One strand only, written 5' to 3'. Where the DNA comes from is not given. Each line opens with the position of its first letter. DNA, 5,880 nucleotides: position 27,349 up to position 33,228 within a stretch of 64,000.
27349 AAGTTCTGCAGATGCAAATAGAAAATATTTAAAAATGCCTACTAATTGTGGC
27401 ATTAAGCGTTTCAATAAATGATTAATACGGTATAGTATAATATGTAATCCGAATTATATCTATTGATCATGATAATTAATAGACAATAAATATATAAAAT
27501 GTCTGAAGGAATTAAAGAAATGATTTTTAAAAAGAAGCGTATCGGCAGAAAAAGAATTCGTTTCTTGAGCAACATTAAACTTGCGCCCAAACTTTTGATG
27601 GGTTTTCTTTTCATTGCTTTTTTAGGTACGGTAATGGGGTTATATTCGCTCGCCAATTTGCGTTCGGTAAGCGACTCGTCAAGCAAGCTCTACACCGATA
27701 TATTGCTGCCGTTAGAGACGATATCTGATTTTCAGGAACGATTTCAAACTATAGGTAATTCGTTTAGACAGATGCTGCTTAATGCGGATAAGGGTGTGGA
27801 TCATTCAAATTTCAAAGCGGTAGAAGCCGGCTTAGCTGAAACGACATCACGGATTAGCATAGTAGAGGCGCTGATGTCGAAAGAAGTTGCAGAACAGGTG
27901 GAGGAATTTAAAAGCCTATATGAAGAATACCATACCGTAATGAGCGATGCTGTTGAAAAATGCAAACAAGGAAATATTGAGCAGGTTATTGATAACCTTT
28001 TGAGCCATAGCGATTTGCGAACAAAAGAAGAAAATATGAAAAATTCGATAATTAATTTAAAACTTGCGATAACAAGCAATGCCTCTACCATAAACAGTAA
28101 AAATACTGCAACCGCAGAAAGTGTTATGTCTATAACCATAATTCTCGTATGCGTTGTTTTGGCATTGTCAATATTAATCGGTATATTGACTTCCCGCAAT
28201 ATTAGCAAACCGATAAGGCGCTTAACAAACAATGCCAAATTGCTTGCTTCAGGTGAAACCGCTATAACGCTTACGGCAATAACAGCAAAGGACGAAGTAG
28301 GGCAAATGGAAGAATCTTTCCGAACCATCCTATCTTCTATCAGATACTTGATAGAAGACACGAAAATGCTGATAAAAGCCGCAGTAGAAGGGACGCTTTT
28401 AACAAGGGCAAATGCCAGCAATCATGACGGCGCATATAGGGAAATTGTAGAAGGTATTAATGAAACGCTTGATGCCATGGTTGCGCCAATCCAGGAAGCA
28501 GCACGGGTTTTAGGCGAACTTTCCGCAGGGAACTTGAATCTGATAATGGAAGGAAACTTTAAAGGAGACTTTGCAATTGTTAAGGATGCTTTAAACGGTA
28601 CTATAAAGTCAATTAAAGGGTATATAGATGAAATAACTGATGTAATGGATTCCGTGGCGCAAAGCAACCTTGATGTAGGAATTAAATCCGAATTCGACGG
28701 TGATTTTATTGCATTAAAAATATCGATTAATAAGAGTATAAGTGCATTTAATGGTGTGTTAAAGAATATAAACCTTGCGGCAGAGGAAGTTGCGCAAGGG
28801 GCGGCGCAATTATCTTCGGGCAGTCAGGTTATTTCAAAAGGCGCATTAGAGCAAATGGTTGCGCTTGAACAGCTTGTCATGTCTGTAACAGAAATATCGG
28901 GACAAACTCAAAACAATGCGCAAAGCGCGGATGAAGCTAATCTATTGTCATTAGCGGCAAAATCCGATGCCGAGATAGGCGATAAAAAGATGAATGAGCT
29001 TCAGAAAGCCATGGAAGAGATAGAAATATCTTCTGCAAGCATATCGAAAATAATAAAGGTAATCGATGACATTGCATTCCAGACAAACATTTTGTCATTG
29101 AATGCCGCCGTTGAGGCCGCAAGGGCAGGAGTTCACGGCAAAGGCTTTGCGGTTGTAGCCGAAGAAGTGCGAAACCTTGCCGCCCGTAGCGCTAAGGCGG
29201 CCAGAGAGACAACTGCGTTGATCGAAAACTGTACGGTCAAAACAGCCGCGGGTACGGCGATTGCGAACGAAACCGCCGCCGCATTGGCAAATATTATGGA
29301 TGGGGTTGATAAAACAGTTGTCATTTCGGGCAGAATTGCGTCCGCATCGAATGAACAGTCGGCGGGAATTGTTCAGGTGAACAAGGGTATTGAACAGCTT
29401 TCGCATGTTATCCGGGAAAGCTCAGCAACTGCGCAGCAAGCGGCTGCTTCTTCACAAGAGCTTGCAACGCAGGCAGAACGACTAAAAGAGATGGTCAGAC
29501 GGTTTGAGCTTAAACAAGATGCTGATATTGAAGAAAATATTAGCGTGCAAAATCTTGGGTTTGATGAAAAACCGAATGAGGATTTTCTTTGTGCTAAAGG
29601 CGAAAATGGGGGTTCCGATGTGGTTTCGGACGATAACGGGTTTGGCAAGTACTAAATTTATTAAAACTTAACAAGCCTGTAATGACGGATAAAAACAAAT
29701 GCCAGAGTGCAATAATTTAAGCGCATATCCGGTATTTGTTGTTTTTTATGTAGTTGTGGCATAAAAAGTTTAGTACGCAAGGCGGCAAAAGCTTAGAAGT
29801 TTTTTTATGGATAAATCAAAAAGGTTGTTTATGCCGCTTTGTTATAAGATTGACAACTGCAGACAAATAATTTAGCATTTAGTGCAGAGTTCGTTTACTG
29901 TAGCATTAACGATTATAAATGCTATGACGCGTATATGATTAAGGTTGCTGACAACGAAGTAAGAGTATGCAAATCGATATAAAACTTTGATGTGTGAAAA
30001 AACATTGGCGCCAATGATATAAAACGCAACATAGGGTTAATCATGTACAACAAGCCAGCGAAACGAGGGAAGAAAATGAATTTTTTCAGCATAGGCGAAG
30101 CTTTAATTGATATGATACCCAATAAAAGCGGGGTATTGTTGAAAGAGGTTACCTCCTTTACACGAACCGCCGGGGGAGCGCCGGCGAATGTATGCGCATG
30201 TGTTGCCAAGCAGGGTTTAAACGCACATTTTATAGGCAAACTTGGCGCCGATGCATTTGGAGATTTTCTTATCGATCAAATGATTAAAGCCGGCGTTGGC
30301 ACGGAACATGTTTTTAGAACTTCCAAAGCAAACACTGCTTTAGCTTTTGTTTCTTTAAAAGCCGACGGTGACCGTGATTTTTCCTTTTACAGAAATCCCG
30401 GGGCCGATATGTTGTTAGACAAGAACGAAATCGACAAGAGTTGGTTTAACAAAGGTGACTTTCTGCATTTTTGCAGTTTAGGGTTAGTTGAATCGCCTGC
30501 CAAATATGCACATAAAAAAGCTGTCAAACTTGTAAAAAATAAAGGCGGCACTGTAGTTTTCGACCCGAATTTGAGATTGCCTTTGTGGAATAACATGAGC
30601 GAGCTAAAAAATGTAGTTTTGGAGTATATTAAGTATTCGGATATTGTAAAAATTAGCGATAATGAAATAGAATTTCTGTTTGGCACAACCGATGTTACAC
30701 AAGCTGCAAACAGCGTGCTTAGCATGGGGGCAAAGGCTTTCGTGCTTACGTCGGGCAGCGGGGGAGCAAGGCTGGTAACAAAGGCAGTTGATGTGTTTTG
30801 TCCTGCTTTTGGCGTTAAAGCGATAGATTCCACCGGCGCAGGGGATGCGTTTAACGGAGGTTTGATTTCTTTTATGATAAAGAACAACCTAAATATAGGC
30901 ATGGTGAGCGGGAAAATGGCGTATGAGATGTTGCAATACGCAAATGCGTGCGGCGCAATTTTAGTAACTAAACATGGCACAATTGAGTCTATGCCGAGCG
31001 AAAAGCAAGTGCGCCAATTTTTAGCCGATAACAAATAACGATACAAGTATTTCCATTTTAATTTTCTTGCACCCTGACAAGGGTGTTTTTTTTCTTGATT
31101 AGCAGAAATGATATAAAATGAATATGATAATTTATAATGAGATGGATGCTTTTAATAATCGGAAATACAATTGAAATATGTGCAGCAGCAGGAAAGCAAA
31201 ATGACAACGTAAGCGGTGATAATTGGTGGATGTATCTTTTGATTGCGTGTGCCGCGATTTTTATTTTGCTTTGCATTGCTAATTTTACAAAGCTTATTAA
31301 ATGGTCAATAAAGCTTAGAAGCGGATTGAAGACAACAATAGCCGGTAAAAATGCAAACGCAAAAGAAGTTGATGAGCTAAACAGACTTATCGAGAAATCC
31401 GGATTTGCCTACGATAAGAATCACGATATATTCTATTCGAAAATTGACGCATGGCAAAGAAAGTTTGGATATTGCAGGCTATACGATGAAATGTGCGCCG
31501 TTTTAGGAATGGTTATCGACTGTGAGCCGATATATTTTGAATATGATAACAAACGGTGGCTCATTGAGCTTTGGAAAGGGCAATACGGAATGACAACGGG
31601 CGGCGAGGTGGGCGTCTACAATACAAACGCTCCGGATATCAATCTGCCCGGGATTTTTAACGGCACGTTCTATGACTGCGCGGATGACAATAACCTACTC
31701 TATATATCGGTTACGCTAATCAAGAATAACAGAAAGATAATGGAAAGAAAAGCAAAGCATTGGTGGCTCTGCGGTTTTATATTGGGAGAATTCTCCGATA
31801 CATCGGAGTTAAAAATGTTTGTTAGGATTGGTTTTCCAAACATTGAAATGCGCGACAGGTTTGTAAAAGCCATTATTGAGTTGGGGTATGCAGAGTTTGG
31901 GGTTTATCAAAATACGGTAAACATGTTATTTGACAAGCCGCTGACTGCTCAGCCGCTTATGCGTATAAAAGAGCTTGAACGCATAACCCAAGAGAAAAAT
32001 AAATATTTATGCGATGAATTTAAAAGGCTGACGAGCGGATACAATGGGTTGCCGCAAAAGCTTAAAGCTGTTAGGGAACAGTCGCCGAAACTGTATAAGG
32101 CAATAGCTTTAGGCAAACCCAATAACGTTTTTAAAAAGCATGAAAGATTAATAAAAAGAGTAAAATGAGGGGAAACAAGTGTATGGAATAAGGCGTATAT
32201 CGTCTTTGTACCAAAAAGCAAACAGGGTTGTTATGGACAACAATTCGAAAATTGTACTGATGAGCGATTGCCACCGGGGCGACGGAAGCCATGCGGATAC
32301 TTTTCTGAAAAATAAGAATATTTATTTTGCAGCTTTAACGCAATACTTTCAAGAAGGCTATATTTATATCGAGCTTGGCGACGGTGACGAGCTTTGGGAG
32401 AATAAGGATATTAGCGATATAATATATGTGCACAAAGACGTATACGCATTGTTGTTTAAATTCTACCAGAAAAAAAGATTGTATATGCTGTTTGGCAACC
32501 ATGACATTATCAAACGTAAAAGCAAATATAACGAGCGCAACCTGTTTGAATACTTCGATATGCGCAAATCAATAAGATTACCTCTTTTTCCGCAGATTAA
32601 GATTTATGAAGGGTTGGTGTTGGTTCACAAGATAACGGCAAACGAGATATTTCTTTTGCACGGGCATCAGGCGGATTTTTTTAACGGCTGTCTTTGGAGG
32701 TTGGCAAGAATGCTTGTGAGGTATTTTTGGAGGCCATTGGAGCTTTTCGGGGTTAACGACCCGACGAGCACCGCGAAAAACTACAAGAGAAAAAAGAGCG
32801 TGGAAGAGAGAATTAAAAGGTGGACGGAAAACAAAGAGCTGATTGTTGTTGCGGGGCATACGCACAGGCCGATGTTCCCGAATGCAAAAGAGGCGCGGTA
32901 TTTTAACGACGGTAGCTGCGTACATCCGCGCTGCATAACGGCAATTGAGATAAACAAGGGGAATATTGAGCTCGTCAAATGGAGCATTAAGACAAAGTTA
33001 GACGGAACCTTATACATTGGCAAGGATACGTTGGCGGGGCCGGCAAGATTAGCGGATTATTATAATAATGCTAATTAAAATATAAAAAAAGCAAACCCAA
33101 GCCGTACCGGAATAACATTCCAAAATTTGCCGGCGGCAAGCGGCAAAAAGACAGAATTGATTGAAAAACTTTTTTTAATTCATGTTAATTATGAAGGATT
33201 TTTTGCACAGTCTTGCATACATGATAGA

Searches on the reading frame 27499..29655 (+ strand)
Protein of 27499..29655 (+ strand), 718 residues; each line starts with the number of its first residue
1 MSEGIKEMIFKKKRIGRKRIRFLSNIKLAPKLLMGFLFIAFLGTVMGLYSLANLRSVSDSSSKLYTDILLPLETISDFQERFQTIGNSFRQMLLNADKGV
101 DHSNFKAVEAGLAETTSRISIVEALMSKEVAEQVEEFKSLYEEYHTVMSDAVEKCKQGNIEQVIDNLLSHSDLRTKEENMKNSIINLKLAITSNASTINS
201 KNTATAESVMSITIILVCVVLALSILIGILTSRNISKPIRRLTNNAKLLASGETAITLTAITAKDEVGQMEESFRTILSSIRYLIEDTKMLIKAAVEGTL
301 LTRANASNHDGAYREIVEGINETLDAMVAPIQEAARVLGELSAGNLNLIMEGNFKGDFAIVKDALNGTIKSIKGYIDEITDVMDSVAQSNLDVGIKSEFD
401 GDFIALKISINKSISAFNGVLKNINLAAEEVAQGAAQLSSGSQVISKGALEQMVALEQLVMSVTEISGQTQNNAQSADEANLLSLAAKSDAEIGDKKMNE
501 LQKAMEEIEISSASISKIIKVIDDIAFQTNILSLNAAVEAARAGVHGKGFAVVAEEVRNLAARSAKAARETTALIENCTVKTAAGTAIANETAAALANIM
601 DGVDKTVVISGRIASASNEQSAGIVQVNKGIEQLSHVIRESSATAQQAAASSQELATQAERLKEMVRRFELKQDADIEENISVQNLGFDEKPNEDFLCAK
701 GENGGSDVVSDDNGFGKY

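Call 12: search_protein_families(library=pfam, proteins=[window:27499-29655:+], max_evalue=0.00001)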
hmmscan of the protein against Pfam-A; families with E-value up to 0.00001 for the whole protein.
window:27499-29655:+ (718 aa): 4 families
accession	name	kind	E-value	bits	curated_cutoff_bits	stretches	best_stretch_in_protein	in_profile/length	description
PF00015.26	MCPsignal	-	1.3e-43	149.3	34.6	1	485-637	5-171/172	Methyl-accepting chemotaxis protein (MCP) signalling domain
PF18947.5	HAMP_2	-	9.2e-27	93.2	24.3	1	308-373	1-66/67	HAMP domain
PF12729.13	4HB_MCP_1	-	7e-20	71.8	27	1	25-205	1-180/181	Four helix bundle sensory module for signal transduction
PF00672.30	HAMP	-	3.5e-09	37.3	25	1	231-281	2-51/53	HAMP domain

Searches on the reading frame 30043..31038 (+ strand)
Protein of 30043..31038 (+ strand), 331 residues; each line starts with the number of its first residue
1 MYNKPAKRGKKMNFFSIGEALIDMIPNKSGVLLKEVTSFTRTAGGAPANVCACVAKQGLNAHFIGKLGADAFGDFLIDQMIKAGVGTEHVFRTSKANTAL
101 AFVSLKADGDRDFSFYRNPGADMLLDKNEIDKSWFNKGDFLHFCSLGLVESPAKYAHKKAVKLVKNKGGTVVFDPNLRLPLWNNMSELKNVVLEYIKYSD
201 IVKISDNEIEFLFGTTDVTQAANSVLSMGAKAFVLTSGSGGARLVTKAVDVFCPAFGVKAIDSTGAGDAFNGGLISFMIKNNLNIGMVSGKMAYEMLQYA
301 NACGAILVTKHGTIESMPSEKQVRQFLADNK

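Call 12: search_protein_families(library=pfam, proteins=[window:30043-31038:+], max_evalue=0.00001)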
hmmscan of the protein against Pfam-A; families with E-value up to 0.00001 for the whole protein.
window:30043-31038:+ (331 aa): 1 family
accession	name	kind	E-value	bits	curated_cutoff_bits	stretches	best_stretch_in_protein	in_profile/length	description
PF00294.29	PfkB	-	4.2e-68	230.3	25.8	1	15-319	5-301/302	pfkB family carbohydrate kinase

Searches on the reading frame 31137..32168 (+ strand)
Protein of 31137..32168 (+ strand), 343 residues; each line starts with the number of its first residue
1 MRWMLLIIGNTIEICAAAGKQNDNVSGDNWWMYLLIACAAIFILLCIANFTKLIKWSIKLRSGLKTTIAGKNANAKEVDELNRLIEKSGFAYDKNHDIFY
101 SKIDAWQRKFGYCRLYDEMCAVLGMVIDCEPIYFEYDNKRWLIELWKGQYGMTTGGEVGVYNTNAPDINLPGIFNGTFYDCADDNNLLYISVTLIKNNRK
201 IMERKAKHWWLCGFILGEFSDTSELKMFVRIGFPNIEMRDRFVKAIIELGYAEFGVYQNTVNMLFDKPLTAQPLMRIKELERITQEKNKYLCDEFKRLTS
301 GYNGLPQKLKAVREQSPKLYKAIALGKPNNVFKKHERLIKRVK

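Call 12: search_protein_families(library=pfam, proteins=[window:31137-32168:+], max_evalue=0.00001)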
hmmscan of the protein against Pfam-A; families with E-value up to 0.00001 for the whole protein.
window:31137-32168:+ (343 aa): 1 family
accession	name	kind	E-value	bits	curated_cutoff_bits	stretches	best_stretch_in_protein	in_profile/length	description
PF14751.11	DUF4474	-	3.1e-93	312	23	1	81-320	1-240/240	Domain of unknown function (DUF4474)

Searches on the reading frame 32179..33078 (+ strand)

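Call 12: search_protein_families(library=pfam, proteins=[window:32179-33078:+], max_evalue=0.00001)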
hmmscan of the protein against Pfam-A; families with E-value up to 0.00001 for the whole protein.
window:32179-33078:+ (299 aa): 2 families
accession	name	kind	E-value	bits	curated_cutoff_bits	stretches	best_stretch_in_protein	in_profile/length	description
PF00149.33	Metallophos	-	4e-09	37.6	21.5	1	24-231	2-191/191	Calcineurin-like phosphoesterase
PF12850.12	Metallophos_2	-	2.2e-06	28.2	27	0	91-251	41-139/154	Calcineurin-like phosphoesterase superfamily domain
